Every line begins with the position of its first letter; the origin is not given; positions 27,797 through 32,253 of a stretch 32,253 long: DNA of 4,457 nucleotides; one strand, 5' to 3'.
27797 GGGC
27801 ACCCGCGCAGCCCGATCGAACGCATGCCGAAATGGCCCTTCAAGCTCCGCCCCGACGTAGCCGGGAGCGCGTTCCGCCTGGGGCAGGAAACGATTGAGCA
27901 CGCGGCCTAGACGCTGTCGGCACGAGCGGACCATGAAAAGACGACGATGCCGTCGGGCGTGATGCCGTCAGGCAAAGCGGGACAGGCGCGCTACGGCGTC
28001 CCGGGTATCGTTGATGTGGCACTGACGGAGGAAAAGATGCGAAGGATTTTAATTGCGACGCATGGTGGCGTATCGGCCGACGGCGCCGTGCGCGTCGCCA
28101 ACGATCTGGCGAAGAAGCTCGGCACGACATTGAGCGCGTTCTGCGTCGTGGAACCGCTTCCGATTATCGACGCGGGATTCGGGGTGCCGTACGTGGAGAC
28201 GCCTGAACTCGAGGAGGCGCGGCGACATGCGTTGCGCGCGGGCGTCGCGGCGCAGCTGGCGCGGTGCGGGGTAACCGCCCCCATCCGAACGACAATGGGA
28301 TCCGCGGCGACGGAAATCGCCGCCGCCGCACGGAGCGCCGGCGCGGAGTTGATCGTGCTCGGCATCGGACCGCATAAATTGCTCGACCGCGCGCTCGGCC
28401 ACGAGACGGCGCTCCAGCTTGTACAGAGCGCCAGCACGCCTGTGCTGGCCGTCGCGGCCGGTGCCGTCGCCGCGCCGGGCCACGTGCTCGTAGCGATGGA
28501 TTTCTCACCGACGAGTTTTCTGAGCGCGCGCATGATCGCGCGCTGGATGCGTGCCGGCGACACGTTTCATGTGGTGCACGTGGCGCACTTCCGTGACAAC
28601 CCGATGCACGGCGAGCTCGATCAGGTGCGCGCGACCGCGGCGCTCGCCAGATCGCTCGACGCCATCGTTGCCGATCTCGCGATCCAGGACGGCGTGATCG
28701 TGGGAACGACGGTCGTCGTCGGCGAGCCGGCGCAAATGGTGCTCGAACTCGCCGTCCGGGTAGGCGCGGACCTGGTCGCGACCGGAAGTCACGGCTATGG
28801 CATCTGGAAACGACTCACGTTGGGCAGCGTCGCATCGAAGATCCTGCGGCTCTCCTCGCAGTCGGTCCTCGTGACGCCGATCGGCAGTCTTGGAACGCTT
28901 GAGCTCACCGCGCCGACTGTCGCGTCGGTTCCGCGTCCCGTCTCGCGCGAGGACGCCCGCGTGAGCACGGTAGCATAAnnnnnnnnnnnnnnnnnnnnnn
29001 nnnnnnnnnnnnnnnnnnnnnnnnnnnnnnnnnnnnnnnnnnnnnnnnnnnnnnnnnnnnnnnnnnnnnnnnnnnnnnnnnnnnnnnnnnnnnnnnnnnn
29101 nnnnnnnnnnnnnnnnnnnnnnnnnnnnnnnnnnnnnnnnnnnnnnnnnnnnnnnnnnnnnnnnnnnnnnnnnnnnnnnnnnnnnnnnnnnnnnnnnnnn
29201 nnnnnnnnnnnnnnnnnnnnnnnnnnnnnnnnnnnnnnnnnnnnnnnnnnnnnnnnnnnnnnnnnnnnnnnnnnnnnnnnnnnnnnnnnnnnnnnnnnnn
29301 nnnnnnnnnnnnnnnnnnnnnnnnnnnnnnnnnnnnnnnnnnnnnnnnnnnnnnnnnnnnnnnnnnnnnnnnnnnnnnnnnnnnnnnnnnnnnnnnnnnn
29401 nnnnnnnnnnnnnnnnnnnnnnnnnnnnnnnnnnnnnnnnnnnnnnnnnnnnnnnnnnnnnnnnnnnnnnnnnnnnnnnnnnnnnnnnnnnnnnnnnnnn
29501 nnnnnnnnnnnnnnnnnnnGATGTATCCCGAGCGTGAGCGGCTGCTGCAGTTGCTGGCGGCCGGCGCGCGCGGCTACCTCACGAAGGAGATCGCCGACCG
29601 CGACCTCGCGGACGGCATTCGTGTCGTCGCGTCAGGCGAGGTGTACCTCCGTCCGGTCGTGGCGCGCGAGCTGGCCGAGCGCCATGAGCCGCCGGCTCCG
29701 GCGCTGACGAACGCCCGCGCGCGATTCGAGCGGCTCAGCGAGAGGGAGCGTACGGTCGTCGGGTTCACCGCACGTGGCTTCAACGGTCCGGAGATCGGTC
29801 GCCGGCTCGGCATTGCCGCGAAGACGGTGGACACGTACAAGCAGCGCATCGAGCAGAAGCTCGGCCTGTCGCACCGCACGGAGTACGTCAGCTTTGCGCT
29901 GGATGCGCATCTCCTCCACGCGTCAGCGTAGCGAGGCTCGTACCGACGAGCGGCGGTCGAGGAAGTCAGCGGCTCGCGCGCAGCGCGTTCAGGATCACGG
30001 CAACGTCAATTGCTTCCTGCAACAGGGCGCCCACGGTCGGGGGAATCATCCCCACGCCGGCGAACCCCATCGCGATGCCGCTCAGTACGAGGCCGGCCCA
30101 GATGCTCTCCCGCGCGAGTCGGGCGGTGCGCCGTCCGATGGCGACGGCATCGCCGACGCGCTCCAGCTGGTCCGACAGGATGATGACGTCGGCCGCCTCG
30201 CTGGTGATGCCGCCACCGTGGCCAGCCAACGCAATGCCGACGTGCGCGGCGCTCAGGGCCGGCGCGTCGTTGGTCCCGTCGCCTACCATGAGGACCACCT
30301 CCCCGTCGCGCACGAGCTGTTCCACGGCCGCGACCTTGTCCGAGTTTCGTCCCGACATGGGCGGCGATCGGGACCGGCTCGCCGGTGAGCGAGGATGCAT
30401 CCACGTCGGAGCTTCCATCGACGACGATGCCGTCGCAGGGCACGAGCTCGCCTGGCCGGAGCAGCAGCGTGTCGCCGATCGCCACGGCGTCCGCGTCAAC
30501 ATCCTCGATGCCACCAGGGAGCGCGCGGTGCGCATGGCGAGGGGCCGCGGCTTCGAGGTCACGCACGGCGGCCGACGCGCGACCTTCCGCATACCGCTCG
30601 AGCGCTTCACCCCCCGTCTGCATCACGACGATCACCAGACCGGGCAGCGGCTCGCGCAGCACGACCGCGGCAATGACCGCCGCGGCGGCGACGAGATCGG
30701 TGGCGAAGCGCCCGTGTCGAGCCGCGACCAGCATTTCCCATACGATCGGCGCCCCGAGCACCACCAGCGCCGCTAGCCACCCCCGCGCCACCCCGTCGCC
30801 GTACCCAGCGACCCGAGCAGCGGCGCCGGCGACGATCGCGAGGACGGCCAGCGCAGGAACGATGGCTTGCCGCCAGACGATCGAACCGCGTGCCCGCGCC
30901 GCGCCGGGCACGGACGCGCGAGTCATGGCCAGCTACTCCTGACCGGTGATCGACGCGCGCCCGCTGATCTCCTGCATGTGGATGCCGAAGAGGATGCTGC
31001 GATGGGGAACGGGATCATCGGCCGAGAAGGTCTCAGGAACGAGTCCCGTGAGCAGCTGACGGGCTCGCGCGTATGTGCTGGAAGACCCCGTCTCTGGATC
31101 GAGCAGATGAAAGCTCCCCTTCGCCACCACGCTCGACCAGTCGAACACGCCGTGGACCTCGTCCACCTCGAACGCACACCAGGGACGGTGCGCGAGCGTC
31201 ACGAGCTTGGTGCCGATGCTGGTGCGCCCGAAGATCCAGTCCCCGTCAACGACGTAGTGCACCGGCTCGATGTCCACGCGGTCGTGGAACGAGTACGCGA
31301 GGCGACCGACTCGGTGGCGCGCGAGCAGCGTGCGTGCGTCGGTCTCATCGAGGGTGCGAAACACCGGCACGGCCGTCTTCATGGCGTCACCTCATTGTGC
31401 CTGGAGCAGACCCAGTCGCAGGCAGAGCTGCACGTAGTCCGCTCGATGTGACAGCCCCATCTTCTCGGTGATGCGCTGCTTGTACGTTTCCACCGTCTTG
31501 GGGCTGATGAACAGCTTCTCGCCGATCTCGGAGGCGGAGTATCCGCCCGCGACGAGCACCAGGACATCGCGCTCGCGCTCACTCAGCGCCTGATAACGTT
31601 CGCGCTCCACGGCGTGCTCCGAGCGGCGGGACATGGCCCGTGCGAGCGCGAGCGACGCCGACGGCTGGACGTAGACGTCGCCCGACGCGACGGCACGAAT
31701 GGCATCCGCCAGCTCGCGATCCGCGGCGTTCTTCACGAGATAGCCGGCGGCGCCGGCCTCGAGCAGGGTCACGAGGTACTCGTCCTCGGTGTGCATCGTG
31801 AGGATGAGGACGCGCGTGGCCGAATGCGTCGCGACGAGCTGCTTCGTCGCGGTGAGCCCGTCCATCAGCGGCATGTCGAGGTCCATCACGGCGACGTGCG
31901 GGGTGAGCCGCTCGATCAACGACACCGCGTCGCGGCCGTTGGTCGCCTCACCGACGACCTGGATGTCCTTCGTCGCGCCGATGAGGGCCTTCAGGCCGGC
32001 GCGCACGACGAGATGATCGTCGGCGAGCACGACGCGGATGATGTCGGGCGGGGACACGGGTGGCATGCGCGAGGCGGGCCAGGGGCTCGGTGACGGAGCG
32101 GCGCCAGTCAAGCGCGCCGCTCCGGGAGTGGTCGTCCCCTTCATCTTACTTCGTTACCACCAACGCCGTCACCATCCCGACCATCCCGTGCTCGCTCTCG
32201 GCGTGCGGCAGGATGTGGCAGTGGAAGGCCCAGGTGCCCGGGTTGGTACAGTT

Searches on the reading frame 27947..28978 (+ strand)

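Call 65: search_protein_families(library=pfam, proteins=[window:27947-28978:+], max_evalue=0.001)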
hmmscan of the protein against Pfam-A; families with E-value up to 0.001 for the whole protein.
window:27947-28978:+ (343 aa): 1 family
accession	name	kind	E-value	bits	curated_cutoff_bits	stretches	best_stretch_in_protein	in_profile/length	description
PF00582.32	Usp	-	1.1e-40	139.8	24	2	179-311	4-141/141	Universal stress protein family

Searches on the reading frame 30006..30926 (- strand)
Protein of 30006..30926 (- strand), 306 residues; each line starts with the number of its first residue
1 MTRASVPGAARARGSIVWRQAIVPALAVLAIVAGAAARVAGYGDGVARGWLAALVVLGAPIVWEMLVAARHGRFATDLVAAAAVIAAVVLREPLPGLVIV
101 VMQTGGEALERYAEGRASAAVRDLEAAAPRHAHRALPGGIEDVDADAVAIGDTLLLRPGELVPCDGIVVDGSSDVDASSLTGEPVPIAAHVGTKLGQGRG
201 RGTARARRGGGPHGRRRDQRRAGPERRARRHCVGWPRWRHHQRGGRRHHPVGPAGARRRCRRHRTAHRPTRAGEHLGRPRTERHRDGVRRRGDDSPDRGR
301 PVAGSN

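Call 65: search_protein_families(library=pfam, proteins=[window:30006-30926:-], max_evalue=0.001)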
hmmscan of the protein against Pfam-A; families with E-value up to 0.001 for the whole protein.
window:30006-30926:- (306 aa): 1 family
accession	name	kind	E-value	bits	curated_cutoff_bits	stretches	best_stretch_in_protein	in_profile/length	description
PF00122.25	E1-E2_ATPase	-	7.1e-18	65.2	28.1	1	128-198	3-73/181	E1-E2 ATPase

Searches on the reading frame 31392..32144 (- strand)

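Call 65: search_protein_families(library=pfam, proteins=[window:31392-32144:-], max_evalue=0.001)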
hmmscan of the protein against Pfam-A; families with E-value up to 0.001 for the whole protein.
window:31392-32144:- (250 aa): 4 families
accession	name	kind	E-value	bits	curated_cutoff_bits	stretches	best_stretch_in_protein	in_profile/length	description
PF00072.30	Response_reg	-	4.7e-26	91.6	30.2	1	38-150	1-111/111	Response regulator receiver domain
PF00196.25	GerE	-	7.3e-17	61.2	23.5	1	186-239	2-55/57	Bacterial regulatory proteins, luxR family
PF08281.18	Sigma70_r4_2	-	2.5e-07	30.7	25.7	1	185-227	9-52/54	Sigma-70, region 4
PF13384.12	HTH_23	-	0.00096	19.3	24.6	0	193-231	9-46/50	Homeodomain-like domain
